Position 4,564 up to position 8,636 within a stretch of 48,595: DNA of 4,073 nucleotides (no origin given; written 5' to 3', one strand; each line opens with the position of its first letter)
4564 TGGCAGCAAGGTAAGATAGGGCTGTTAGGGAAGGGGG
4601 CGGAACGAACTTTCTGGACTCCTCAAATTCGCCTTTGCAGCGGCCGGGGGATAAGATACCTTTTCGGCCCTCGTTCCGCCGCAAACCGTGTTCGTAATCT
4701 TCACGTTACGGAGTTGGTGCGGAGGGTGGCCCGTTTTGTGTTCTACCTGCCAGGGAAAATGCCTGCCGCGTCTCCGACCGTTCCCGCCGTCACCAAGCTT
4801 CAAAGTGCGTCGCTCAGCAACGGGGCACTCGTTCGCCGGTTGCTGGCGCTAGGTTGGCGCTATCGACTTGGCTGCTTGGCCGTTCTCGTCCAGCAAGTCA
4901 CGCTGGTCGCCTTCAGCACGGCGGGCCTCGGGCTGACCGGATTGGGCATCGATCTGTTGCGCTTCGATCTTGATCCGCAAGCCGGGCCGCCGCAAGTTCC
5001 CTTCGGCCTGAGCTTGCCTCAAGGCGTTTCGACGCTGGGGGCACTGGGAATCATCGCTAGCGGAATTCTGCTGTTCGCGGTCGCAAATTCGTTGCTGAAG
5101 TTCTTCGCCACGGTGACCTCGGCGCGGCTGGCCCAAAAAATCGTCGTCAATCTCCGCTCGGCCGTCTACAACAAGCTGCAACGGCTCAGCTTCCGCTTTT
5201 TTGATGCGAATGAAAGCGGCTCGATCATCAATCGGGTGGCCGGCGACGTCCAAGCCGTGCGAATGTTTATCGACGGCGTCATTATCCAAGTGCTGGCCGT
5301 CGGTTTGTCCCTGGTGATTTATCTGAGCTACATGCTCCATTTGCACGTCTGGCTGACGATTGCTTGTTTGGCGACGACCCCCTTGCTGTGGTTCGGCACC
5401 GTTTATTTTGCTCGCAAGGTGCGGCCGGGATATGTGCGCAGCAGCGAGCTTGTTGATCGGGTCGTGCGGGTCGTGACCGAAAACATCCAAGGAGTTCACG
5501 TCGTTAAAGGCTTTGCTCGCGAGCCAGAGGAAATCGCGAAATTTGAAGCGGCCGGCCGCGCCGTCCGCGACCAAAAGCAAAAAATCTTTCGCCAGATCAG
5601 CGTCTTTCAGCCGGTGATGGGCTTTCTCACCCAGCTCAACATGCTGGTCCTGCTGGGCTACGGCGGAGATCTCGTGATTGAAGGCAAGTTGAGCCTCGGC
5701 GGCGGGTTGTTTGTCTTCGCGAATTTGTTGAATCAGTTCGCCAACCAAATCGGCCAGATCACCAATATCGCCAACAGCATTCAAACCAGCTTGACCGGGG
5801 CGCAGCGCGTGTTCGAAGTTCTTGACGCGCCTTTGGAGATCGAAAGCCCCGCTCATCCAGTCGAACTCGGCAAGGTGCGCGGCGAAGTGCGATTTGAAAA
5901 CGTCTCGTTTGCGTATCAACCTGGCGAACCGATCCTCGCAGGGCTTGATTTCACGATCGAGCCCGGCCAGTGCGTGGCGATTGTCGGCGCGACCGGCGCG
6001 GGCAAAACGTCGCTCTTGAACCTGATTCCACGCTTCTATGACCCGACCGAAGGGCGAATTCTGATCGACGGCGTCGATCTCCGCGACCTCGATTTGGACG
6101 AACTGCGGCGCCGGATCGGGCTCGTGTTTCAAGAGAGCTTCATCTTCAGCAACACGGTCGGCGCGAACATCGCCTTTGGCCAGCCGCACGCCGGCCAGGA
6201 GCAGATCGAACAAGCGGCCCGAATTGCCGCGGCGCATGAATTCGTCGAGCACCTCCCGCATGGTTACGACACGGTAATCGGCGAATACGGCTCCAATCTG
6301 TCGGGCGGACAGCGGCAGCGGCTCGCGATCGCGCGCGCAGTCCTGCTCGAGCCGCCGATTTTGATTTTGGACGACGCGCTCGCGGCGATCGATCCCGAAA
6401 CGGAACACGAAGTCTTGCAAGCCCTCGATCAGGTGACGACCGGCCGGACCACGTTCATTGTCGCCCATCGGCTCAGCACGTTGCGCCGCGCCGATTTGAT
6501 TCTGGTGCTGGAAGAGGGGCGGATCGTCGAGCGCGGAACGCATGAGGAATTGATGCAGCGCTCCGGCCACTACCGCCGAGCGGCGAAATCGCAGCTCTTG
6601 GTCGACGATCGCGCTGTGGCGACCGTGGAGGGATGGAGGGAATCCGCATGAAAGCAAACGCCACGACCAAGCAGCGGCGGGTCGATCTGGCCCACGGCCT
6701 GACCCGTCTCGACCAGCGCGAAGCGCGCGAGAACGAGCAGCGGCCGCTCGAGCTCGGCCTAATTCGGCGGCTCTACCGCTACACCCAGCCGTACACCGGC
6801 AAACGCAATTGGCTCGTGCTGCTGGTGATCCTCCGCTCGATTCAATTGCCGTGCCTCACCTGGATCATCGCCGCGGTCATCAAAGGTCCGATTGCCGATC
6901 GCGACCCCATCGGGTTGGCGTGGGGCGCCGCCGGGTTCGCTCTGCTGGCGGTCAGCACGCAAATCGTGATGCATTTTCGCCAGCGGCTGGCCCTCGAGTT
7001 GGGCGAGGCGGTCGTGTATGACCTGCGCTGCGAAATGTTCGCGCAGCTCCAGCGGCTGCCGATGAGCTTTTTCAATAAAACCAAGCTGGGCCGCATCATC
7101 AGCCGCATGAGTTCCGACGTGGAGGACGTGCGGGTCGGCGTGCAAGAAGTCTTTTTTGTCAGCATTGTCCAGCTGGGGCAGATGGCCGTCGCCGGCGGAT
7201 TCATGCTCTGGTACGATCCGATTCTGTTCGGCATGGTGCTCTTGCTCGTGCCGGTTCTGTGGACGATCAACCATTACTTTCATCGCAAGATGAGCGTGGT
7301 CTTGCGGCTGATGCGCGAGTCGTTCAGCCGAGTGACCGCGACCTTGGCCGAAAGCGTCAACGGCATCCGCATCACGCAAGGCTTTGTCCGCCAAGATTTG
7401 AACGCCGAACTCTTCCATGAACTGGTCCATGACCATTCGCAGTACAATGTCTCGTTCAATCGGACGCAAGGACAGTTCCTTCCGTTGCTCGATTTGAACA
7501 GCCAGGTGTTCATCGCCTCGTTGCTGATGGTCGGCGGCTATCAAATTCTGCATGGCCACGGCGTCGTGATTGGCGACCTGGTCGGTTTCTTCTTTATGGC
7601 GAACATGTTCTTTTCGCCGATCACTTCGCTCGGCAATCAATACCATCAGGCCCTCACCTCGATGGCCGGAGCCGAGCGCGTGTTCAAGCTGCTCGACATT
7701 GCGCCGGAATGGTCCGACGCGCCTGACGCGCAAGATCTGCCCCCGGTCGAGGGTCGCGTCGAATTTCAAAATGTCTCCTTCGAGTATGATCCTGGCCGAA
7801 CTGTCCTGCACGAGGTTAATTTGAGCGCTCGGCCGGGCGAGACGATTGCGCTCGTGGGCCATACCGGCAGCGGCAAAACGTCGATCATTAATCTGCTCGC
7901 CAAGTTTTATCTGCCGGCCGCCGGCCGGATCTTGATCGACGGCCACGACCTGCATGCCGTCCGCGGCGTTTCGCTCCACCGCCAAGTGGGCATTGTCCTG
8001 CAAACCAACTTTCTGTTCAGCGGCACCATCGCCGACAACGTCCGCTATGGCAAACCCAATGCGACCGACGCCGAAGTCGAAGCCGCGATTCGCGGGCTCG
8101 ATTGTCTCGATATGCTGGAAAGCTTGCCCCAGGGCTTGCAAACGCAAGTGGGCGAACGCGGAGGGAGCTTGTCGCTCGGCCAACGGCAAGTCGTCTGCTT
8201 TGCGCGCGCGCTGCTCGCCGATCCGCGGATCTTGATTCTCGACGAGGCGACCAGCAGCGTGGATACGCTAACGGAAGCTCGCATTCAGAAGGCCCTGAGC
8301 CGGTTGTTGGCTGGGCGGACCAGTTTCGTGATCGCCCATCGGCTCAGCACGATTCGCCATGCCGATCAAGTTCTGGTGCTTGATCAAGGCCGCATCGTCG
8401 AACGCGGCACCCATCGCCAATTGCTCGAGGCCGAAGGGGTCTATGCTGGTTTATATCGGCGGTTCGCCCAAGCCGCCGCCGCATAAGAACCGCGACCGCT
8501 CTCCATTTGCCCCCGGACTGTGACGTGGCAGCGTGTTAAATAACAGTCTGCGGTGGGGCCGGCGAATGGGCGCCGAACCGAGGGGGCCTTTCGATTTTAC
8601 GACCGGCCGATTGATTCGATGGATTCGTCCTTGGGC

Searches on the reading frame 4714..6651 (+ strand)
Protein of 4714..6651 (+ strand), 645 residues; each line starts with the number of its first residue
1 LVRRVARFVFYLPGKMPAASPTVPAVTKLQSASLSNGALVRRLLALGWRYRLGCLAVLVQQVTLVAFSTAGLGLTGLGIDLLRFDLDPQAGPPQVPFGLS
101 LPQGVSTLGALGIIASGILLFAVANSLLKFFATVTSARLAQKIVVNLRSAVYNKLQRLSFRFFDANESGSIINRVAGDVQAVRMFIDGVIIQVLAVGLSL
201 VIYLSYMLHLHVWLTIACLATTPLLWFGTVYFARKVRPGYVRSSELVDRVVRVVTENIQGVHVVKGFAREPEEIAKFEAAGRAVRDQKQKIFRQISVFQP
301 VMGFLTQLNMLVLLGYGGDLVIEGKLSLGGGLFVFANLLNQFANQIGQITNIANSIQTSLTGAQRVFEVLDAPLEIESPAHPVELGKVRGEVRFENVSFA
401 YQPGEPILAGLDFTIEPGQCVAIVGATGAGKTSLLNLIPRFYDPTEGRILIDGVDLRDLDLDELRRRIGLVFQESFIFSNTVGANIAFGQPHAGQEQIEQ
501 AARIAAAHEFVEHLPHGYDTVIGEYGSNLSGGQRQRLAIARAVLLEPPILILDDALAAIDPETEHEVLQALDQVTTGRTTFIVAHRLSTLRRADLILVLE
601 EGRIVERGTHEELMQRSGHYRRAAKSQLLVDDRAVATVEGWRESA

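Call 80: search_protein_families(library=pfam, proteins=[window:4714-6651:+])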
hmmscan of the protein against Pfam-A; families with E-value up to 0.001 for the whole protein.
window:4714-6651:+ (645 aa): 3 families
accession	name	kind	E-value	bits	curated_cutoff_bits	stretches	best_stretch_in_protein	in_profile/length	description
PF00664.28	ABC_membrane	-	2.4e-38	132.8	28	1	110-341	39-269/274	ABC transporter transmembrane region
PF00005.33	ABC_tran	-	1.8e-34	119.7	25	1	409-556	2-136/137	ABC transporter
PF02463.25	SMC_N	-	1.3e-05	25.2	40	0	450-596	112-208/220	RecF/RecN/SMC N terminal domain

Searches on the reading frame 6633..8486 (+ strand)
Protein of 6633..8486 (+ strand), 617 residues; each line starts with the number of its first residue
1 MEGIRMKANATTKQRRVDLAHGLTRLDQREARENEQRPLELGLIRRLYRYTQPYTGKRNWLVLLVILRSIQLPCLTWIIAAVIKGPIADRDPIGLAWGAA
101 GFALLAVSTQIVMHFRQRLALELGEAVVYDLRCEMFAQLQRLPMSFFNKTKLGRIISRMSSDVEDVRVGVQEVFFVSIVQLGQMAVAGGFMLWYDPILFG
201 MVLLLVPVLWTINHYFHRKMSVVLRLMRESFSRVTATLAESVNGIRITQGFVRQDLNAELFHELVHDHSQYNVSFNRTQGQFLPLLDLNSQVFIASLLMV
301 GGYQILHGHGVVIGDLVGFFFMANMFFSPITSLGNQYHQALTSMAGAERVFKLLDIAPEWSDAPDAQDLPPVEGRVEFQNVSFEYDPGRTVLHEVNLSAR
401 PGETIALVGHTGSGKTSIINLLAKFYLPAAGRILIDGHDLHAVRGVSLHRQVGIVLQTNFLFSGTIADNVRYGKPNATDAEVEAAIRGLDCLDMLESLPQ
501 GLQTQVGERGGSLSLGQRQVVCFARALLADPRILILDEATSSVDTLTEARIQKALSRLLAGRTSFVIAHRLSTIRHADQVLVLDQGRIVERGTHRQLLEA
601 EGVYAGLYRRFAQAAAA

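Call 80: search_protein_families(library=pfam, proteins=[window:6633-8486:+])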
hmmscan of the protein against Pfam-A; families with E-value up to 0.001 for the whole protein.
window:6633-8486:+ (617 aa): 2 families
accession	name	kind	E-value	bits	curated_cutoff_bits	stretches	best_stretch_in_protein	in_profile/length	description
PF00664.28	ABC_membrane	-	1.8e-32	113.6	28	1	62-329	5-273/274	ABC transporter transmembrane region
PF00005.33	ABC_tran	-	7.6e-31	108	25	1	392-541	1-137/137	ABC transporter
